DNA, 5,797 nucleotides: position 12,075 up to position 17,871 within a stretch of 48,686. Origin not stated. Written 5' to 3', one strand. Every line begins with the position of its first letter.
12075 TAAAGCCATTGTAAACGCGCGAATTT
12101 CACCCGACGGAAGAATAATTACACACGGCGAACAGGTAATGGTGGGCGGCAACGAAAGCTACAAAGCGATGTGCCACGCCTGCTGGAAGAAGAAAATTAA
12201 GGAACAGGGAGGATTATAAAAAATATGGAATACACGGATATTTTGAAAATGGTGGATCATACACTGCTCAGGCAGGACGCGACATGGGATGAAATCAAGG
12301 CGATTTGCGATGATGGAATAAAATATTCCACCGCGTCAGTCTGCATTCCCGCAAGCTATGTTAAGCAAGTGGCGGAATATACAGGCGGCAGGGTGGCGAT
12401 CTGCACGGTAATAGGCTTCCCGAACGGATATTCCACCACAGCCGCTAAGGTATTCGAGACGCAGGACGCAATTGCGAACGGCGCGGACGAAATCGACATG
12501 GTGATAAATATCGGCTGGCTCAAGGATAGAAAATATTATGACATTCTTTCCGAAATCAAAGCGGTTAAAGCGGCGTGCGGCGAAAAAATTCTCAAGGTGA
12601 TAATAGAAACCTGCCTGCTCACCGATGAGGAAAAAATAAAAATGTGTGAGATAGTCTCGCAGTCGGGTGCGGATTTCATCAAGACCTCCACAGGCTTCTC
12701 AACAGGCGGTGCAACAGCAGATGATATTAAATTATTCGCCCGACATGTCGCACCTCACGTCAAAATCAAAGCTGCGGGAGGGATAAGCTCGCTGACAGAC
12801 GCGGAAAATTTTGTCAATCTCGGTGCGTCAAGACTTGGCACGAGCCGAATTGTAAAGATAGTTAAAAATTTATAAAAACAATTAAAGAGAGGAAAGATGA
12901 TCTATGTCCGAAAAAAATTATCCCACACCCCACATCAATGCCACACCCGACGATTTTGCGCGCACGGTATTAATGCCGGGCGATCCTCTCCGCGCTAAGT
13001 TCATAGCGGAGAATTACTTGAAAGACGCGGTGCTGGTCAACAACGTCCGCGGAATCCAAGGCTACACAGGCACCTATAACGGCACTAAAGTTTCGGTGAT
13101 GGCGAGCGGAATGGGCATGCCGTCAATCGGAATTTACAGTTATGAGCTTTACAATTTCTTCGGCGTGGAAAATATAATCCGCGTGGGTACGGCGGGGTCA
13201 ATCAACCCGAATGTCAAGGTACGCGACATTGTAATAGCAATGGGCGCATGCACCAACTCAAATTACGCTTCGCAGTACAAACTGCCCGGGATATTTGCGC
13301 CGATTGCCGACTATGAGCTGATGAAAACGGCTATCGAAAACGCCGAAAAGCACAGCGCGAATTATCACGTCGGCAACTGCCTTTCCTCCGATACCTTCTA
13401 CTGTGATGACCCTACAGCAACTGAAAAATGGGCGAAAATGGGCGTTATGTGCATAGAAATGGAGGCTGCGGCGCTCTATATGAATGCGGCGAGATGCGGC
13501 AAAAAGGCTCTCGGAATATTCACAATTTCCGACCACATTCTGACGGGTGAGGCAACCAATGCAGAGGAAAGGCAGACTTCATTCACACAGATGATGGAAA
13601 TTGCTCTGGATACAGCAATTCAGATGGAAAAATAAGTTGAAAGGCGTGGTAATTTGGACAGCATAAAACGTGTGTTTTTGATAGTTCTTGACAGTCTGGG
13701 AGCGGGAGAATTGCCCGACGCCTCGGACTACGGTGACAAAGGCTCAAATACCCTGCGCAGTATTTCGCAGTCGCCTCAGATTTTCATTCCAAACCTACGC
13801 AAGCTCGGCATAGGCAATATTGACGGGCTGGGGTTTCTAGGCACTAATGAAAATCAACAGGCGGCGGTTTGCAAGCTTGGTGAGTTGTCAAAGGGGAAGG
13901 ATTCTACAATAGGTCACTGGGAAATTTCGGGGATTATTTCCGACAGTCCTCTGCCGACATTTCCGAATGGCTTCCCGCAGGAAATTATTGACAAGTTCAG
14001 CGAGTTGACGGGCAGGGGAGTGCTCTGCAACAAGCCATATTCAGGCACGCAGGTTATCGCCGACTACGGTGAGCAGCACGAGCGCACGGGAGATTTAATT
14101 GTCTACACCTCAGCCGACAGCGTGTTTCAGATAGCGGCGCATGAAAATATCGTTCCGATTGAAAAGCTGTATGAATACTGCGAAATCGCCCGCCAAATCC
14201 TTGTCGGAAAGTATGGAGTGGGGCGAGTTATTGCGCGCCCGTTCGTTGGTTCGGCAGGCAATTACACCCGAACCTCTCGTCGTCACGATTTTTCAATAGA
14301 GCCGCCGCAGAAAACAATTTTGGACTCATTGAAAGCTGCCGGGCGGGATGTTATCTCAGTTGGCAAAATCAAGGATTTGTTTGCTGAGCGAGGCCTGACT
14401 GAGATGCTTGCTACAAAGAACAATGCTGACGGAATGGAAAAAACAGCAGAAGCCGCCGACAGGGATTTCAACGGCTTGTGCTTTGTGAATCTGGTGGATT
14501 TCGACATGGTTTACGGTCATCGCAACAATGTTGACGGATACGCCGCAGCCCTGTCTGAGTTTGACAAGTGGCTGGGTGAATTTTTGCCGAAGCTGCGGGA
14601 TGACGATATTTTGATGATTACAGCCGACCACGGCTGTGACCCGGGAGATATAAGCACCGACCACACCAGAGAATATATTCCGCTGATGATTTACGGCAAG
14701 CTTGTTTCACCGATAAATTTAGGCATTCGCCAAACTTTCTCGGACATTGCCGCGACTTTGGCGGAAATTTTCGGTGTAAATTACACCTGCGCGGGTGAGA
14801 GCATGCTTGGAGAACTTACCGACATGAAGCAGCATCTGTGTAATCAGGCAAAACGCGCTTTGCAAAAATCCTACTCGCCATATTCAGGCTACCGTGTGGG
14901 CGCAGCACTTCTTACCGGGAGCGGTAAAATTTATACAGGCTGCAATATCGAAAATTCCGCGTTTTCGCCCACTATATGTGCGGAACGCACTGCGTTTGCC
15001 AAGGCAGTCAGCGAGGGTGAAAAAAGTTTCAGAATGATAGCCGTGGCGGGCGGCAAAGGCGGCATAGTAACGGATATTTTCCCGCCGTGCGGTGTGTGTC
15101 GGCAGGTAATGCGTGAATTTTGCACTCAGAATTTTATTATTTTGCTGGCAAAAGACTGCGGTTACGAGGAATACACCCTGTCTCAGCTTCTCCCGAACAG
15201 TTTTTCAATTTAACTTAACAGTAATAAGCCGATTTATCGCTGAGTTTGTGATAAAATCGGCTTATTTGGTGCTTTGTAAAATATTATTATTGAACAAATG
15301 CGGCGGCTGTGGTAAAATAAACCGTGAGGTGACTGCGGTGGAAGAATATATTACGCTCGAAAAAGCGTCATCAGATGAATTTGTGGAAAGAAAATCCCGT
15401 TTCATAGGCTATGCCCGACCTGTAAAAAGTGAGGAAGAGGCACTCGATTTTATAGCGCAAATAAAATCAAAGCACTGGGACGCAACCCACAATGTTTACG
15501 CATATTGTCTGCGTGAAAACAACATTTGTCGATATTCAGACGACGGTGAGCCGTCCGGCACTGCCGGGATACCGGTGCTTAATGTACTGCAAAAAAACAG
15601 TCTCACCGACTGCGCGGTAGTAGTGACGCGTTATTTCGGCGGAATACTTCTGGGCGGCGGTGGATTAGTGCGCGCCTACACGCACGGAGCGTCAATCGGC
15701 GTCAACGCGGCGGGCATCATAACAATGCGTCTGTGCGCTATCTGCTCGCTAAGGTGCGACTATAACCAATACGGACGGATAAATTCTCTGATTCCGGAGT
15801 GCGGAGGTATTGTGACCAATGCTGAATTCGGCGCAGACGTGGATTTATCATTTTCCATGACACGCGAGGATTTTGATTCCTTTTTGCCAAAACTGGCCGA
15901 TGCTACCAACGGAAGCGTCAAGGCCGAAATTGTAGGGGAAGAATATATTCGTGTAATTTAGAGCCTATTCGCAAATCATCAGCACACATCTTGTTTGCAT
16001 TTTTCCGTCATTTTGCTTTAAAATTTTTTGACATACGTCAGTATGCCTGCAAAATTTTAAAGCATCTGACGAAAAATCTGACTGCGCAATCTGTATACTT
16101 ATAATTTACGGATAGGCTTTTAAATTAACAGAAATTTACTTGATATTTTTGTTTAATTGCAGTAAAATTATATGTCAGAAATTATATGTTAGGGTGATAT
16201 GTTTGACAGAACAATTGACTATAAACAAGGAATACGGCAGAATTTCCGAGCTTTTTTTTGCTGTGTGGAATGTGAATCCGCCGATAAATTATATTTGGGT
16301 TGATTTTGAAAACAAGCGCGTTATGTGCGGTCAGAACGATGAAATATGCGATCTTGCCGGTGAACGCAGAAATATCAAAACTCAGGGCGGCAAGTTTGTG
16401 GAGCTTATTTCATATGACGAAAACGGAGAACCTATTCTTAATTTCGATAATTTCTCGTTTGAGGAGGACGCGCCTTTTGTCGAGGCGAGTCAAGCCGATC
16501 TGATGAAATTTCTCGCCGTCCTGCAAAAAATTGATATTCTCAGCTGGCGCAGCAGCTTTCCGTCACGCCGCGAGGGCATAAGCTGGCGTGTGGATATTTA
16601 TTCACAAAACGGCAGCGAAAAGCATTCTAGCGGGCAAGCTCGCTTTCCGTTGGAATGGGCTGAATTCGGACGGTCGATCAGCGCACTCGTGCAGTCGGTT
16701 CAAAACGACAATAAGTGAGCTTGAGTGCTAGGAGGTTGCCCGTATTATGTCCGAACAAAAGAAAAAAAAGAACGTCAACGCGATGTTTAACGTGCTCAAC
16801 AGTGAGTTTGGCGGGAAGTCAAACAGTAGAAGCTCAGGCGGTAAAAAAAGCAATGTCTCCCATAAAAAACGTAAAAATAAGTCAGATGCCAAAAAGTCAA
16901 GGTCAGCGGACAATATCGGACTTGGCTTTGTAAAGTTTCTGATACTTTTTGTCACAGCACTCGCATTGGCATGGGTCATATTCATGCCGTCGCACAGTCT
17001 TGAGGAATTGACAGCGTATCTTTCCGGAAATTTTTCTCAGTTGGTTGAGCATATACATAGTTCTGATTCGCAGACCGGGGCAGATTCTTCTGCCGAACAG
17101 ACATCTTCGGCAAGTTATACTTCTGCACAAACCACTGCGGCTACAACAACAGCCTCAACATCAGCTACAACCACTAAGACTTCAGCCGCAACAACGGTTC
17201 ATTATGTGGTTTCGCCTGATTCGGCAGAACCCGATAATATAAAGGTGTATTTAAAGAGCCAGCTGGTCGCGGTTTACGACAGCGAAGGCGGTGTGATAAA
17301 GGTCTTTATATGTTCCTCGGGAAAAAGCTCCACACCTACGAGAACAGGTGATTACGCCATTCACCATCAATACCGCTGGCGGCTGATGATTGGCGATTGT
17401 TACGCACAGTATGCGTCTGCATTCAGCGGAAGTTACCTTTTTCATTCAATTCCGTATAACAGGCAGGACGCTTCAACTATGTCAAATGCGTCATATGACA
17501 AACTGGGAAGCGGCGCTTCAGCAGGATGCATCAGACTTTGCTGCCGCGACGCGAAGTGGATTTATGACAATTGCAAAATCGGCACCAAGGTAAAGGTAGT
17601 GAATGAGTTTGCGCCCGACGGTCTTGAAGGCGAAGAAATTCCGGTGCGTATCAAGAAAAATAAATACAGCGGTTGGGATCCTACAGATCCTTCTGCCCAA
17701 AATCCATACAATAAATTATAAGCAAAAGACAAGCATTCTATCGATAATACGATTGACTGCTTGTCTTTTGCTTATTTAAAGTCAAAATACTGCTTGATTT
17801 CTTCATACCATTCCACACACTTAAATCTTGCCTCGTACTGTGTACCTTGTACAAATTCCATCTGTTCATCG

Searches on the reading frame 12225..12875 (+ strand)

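Call 35: search_protein_families(library=pfam, proteins=[window:12225-12875:+], max_evalue=0.00001)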
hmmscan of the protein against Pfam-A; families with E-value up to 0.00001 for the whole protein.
window:12225-12875:+ (216 aa): 1 family
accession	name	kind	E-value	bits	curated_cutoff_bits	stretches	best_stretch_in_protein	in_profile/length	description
PF01791.15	DeoC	-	1.8e-20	74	23.8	1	7-196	3-204/229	DeoC/LacD family aldolase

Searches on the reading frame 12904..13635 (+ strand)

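Call 35: search_protein_families(library=pfam, proteins=[window:12904-13635:+], max_evalue=0.00001)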
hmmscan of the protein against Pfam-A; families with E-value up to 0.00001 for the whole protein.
window:12904-13635:+ (243 aa): 1 family
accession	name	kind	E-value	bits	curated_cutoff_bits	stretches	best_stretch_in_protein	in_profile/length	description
PF01048.26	PNP_UDP_1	-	2e-43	148.9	25.1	1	22-232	3-218/233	Phosphorylase superfamily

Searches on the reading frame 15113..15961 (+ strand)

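Call 35: search_protein_families(library=pfam, proteins=[window:15113-15961:+], max_evalue=0.00001)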
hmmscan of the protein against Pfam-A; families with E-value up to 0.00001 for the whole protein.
window:15113-15961:+ (282 aa): 2 families
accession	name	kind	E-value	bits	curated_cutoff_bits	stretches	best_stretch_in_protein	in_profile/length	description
PF01205.25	UPF0029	-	4.5e-39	133.2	27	1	93-194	1-104/107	Uncharacterized protein family UPF0029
PF09186.17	DUF1949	-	8.4e-13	48.4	23.7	1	213-267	1-55/56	Domain of unknown function (DUF1949)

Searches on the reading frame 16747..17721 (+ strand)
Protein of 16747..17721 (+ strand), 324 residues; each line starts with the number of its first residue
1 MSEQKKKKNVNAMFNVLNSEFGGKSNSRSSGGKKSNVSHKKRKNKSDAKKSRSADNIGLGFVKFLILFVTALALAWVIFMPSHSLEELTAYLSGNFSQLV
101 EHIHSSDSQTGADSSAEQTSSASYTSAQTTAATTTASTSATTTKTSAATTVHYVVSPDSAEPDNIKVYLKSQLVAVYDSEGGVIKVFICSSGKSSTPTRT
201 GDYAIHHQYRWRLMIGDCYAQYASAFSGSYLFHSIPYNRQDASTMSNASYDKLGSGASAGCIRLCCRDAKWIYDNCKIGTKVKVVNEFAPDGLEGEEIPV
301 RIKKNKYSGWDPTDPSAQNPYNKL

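Call 35: search_protein_families(library=pfam, proteins=[window:16747-17721:+], max_evalue=0.00001)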
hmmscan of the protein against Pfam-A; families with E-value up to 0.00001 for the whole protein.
window:16747-17721:+ (324 aa): 1 family
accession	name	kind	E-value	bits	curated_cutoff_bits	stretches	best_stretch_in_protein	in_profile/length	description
PF03734.19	YkuD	-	6e-17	63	23.4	1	165-284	4-146/146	L,D-transpeptidase catalytic domain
